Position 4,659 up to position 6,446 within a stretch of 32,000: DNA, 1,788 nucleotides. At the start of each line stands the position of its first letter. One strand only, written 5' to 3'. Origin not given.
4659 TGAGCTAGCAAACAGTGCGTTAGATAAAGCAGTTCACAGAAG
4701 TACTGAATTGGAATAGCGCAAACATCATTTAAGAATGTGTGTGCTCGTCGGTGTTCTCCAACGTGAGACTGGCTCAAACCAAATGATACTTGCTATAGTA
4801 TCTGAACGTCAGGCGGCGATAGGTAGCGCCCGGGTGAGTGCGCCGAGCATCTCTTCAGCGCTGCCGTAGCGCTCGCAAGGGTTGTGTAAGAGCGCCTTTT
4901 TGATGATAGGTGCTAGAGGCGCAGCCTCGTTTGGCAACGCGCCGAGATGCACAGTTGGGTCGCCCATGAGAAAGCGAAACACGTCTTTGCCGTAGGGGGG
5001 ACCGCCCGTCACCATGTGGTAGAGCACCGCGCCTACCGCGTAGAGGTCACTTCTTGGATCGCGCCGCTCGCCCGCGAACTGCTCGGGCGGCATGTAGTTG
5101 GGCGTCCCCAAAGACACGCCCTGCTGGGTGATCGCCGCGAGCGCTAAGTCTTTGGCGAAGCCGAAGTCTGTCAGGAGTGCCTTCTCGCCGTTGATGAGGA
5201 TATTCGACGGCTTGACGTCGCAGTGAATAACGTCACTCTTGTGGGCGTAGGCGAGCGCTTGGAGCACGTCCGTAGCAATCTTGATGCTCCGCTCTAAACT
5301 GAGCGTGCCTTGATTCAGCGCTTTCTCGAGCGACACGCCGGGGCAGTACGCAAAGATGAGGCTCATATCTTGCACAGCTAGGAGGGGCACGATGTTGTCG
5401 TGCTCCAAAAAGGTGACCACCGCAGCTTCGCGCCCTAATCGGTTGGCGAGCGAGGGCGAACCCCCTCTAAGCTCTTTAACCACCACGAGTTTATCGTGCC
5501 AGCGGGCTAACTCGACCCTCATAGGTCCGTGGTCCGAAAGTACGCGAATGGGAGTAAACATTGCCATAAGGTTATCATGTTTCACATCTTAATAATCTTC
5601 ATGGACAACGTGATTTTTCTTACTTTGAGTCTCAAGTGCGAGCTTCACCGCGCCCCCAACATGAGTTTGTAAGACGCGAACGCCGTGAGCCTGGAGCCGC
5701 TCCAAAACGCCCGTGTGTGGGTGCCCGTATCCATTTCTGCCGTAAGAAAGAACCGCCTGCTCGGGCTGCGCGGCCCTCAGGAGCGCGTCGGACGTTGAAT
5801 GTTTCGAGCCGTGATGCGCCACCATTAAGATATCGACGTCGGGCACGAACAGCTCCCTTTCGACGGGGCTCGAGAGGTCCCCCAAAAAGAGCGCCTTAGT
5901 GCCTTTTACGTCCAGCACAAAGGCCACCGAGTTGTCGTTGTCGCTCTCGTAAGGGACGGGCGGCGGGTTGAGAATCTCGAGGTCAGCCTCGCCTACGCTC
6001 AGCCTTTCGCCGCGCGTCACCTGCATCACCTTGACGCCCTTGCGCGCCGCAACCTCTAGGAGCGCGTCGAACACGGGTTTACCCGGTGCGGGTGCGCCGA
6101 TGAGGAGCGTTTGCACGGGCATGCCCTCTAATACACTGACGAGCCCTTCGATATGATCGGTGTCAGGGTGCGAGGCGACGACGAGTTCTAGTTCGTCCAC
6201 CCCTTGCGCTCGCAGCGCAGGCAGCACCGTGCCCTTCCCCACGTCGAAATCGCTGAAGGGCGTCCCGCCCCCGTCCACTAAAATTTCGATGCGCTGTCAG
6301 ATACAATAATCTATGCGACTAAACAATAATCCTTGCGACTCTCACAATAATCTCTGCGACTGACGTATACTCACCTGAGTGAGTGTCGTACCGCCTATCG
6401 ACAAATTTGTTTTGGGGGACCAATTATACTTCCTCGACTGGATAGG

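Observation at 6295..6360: TGT terminus plus three 20-bp-phased direct repeats: a Tn7-family-like transposon end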

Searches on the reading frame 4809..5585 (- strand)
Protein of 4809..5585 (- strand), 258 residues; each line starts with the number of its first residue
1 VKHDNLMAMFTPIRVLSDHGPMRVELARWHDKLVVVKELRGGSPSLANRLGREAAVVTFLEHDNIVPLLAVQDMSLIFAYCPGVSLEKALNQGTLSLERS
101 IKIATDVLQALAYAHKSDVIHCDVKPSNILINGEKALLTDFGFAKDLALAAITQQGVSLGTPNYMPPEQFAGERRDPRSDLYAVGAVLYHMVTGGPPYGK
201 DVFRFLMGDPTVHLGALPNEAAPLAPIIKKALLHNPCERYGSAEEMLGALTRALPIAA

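Call 7: search_protein_families(library=pfam, proteins=[window:4809-5585:-], max_evalue=0.01)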
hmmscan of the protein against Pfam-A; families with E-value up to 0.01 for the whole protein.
window:4809-5585:- (258 aa): 4 families
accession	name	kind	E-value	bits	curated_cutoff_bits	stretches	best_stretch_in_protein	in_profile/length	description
PF00069.31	Pkinase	-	5.5e-34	118.2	31.7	1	28-199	21-198/263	Protein kinase domain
PF07714.23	PK_Tyr_Ser-Thr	-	7e-22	78.4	23.1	1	30-199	27-206/258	Protein tyrosine and serine/threonine kinase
PF03109.22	ABC1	-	6.8e-05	22.6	22.9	1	74-148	143-218/244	ABC1 atypical kinase-like domain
PF17667.7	Pkinase_fungal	-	0.0018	17.5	24.1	1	105-183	293-378/387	Fungal protein kinase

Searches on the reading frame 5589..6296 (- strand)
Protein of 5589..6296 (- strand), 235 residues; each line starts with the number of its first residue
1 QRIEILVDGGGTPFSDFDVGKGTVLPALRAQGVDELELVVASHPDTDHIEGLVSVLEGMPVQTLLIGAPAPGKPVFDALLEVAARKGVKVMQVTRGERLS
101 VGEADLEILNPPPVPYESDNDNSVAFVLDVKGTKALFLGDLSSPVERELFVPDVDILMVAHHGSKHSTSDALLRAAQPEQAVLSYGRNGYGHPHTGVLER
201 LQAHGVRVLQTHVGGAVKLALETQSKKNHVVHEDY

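Call 7: search_protein_families(library=pfam, proteins=[window:5589-6278:-], max_evalue=0.01)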
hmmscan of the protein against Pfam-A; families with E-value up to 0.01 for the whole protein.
window:5589-6278:- (229 aa): 3 families
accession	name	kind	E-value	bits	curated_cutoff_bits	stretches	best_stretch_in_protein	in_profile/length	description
PF12706.13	Lactamase_B_2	-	1.5e-08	35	27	1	20-154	21-163/200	Beta-lactamase superfamily domain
PF00753.33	Lactamase_B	-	4.3e-08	33.8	22.7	1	20-180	34-195/196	Metallo-beta-lactamase superfamily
PF13483.12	Lactamase_B_3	-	0.0043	17.5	24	1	30-170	37-148/160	Beta-lactamase superfamily domain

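Call 11: search_protein_families(library=ncbifam, proteins=[window:5589-6278:-], max_evalue=0.01)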
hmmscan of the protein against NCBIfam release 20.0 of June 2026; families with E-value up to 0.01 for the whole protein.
window:5589-6278:- (229 aa): 5 families
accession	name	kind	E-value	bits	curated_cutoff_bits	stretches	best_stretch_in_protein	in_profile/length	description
TIGR00361.1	ComEC_Rec2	equivalog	1.1e-30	106.4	190.05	1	5-209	468-663/663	DNA internalization-related competence protein ComEC/Rec2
NF008580.0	PRK11539.1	equivalog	3.8e-15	55.3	969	1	8-220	533-733/758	ComEC family protein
NF041809.1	Avs1a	equivalog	2e-14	53.1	420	1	113-195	251-341/387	AVAST type 1 anti-phage system MBL fold metallo-hydrolase Avs1a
NF049846.1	blaAHM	exception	7.5e-12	44.8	590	1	18-211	98-292/304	AHM family subclass B3-like metallo-beta-lactamase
NF058524.1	6A-MBL_enzyme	equivalog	5.3e-05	22.5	220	1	22-50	48-77/346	anti-phage 6A-MBL system MBL-fold protein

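Call 53: find_homologous_proteins(query=window:5589-6296:-, max_evalue=1e-10)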
Query window:5589-6296:- (235 aa): 466 proteins with E <= 1e-10 among 3483 candidates; the best 120 are listed.
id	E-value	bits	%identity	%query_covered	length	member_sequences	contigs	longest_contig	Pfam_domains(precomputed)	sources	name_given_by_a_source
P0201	4.7e-86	306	66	97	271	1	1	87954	PF12706.14,PF00753.34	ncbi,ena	-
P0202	1.3e-84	302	65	94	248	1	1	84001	PF12706.14,PF00753.34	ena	-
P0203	1.1e-83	299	65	94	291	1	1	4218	PF12706.14,PF00753.34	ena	-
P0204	5.0e-83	296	66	94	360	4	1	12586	PF12706.14,PF03772.22,PF00753.34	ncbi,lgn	-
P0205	4.7e-77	277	61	92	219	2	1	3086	PF12706.14,PF00753.34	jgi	jgi:competence protein ComEC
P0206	8.2e-76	273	58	98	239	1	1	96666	PF12706.14,PF00753.34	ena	-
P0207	2.7e-75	271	58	94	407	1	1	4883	PF12706.14,PF03772.22,PF00753.34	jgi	jgi:competence protein ComEC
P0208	1.1e-73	266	75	71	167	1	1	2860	-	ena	-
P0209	2.6e-72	261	61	94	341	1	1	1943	PF12706.14,PF00753.34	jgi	jgi:competence protein ComEC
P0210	3.7e-72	261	61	91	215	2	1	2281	PF12706.14,PF00753.34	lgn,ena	-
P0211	5.1e-72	260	58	94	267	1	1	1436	PF12706.14,PF00753.34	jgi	jgi:competence protein ComEC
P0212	1.2e-71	259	64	86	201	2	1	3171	PF12706.14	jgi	jgi:competence protein ComEC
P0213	1.3e-71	259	59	88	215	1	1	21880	PF12706.14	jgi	jgi:competence protein ComEC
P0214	1.5e-70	256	54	94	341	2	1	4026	PF12706.14,PF00753.34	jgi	-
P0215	2.1e-70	255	65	85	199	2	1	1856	PF12706.14,PF00753.34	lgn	-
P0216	3.2e-70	255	55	94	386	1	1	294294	PF12706.14,PF03772.22,PF00753.34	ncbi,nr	ncbi:MAG: ComEC/Rec2 family competence protein [Trueperaceae bacterium]|nr:ComEC/Rec2 family compete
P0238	5.1e-45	172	44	86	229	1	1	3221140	PF12706.14,PF00753.34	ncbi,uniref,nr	ncbi:ComEC/Rec2 family competence protein [Deinococcus sp. QL22]|uniref:ComEC/Rec2 family competence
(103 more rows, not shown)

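Call 54: find_encoding_contigs(protein=P0201, flank=10000, max_places=2)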
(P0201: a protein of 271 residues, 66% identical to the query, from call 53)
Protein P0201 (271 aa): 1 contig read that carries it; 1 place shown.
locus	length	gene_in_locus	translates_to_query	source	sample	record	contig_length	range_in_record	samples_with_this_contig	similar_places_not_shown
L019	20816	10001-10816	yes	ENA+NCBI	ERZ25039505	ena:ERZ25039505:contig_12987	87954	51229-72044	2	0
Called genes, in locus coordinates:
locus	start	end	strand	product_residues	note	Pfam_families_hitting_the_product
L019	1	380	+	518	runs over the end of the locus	-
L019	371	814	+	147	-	-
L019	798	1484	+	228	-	-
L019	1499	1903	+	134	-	-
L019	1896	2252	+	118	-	-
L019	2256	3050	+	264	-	-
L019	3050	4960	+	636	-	PF12708:Pect-lyase_RHGA_epim (weak)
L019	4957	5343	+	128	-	PF00565:SNase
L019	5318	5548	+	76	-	-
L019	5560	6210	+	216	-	-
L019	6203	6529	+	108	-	PF20137:BubE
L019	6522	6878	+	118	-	-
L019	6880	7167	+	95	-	-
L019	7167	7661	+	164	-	-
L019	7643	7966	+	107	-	-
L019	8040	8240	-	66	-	-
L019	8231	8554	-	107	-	-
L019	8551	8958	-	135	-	-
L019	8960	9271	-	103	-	-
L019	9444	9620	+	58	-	PF01381:HTH_3 (weak), PF13744:HTH_37 (weak), PF15943:YdaS_toxin (weak)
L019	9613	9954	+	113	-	-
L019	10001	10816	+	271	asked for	PF00753:Lactamase_B, PF12706:Lactamase_B_2 (weak)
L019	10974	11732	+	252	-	PF00069:Pkinase, PF07714:PK_Tyr_Ser-Thr, PF17667:Pkinase_fungal (weak)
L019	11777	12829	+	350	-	PF21694:DNA_pol3_delta_C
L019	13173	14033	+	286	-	PF01148:CTP_transf_1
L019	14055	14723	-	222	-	PF00923:TAL_FSA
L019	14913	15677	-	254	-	PF24553:Rv0428c_C, PF13673:Acetyltransf_10 (faint), PF13480:Acetyltransf_6 (weak), PF00583:Acetyltransf_1, PF13508:Acetyltransf_7, PF08445:FR47, PF13302:Acetyltransf_3 (weak)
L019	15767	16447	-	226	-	PF03364:Polyketide_cyc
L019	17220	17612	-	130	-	PF01609:DDE_Tnp_1, PF13359:DDE_Tnp_4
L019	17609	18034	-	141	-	PF13613:HTH_Tnp_4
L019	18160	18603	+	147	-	PF13384:HTH_23 (weak), PF13551:HTH_29 (weak), PF13565:HTH_32, PF13592:HTH_33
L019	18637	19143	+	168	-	PF13358:DDE_3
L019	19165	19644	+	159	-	-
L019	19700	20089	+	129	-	PF12762:DDE_Tnp_IS1595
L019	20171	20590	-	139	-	PF01609:DDE_Tnp_1, PF13612:DDE_Tnp_1_3 (weak)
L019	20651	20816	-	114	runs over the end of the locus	-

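Call 55: find_encoding_contigs(protein=P0216, flank=10000, max_places=2)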
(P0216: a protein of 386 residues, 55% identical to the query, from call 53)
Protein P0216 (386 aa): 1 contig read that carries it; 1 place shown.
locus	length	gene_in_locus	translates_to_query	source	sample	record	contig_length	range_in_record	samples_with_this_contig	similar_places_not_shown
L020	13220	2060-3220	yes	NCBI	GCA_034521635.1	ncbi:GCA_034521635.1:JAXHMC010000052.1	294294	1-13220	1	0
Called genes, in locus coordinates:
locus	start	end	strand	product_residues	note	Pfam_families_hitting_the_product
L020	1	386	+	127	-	PF04932:Wzy_C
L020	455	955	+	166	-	PF10531:SLBB, PF06514:PsbU (weak), PF14520:HHH_5 (faint), PF12836:HHH_3, PF00633:HHH (faint)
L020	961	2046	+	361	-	PF13567:DUF4131 (weak), PF03772:Competence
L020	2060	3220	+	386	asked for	PF03772:Competence, PF00753:Lactamase_B (weak), PF12706:Lactamase_B_2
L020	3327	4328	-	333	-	PF05982:Sbt_1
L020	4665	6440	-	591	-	PF00939:Na_sulph_symp, PF03600:CitMHS, PF16980:CitMHS_2 (weak), PF02080:TrkA_C, PF06808:DctM (weak), PF00939:Na_sulph_symp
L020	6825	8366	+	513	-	PF00916:Sulfate_transp, PF01740:STAS (weak)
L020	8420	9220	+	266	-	PF00069:Pkinase, PF07714:PK_Tyr_Ser-Thr, PF17667:Pkinase_fungal (weak)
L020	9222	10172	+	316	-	PF21694:DNA_pol3_delta_C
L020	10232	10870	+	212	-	PF14487:DarT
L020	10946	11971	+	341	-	PF01661:Macro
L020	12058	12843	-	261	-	PF14338:Mrr_N, PF13020:NOV_C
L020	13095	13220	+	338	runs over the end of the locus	PF25199:nSTAND_NTPase5 (faint), PF03308:MeaB, PF13191:AAA_16 (faint), PF00009:GTP_EFTU (faint), PF02492:cobW (weak)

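Call 64: find_encoding_contigs(protein=P0213, flank=10000, max_places=2)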
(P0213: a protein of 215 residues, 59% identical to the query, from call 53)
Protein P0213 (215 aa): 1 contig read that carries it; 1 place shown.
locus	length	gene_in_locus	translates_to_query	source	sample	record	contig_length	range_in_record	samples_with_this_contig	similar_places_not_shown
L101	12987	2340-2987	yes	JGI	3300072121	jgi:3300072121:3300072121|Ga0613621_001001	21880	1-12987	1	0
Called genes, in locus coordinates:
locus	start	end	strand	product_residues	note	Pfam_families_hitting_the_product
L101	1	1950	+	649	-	?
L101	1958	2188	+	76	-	PF09954:DUF2188 (weak)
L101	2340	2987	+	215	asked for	PF12706:Lactamase_B_2 (weak)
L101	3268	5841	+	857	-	PF07646:Kelch_2 (faint), PF07250:Glyoxal_oxid_N (weak), PF09118:GO-like_E_set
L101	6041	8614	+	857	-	PF07646:Kelch_2 (faint), PF07250:Glyoxal_oxid_N, PF13415:Beta-prop_FBX42 (faint), PF01344:Kelch_1 (faint), PF07250:Glyoxal_oxid_N (weak), PF09118:GO-like_E_set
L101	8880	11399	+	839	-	PF08305:NPCBM, PF24681:Kelch_KLHDC2_KLHL20_DRC7 (faint), PF07250:Glyoxal_oxid_N, PF09118:GO-like_E_set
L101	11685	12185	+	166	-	PF01966:HD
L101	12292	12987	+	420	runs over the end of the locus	PF08245:Mur_ligase_M, PF02875:Mur_ligase_C, PF27239:FOL3_C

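Call 65: find_encoding_contigs(protein=P0238, flank=10000, max_places=2)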
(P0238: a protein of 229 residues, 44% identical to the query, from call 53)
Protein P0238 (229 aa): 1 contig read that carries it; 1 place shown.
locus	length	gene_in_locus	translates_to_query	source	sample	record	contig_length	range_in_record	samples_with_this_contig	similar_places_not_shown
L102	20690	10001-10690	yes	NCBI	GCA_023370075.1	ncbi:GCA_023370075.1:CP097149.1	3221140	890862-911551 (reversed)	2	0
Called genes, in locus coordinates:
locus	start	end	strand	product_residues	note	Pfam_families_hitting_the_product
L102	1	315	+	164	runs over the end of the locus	-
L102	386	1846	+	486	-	PF02934:GatB_N, PF02637:GatB_Yqey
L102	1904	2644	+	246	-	-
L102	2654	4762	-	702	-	PF00999:Na_H_Exchanger, PF02254:TrkA_N, PF02148:zf-UBP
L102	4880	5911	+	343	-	PF00294:PfkB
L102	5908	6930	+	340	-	PF02618:YceG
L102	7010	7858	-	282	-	-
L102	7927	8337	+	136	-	PF12836:HHH_3, PF00633:HHH (faint)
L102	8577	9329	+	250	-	PF13567:DUF4131 (weak), PF03772:Competence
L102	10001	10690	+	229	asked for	PF00753:Lactamase_B, PF12706:Lactamase_B_2 (weak)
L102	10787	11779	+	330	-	PF00056:Ldh_1_N, PF02866:Ldh_1_C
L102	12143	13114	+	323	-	PF13668:Ferritin_2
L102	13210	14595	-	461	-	PF08450:SGL (faint), PF24684:Vgb_lyase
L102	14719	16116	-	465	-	PF07719:TPR_2 (faint), PF13181:TPR_8 (faint), PF13424:TPR_12 (faint), PF13428:TPR_14 (faint), PF13432:TPR_16 (faint), PF14559:TPR_19 (faint)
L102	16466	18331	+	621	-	PF06480:FtsH_ext, PF06068:TIP49 (faint), PF00004:AAA, PF07728:AAA_5 (faint), PF17862:AAA_lid_3, PF01434:Peptidase_M41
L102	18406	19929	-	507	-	PF02541:Ppx-GppA, PF21447:Ppx-GppA_III, PF01966:HD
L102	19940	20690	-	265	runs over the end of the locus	PF00378:ECH_1, PF16113:ECH_2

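Call 67: search_protein_families(library=pfam, proteins=[L101:1-1950:+], max_evalue=0.001)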
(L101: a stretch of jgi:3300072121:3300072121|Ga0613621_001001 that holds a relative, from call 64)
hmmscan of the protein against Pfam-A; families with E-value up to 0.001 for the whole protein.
L101:1-1950:+ (649 aa): 0 families
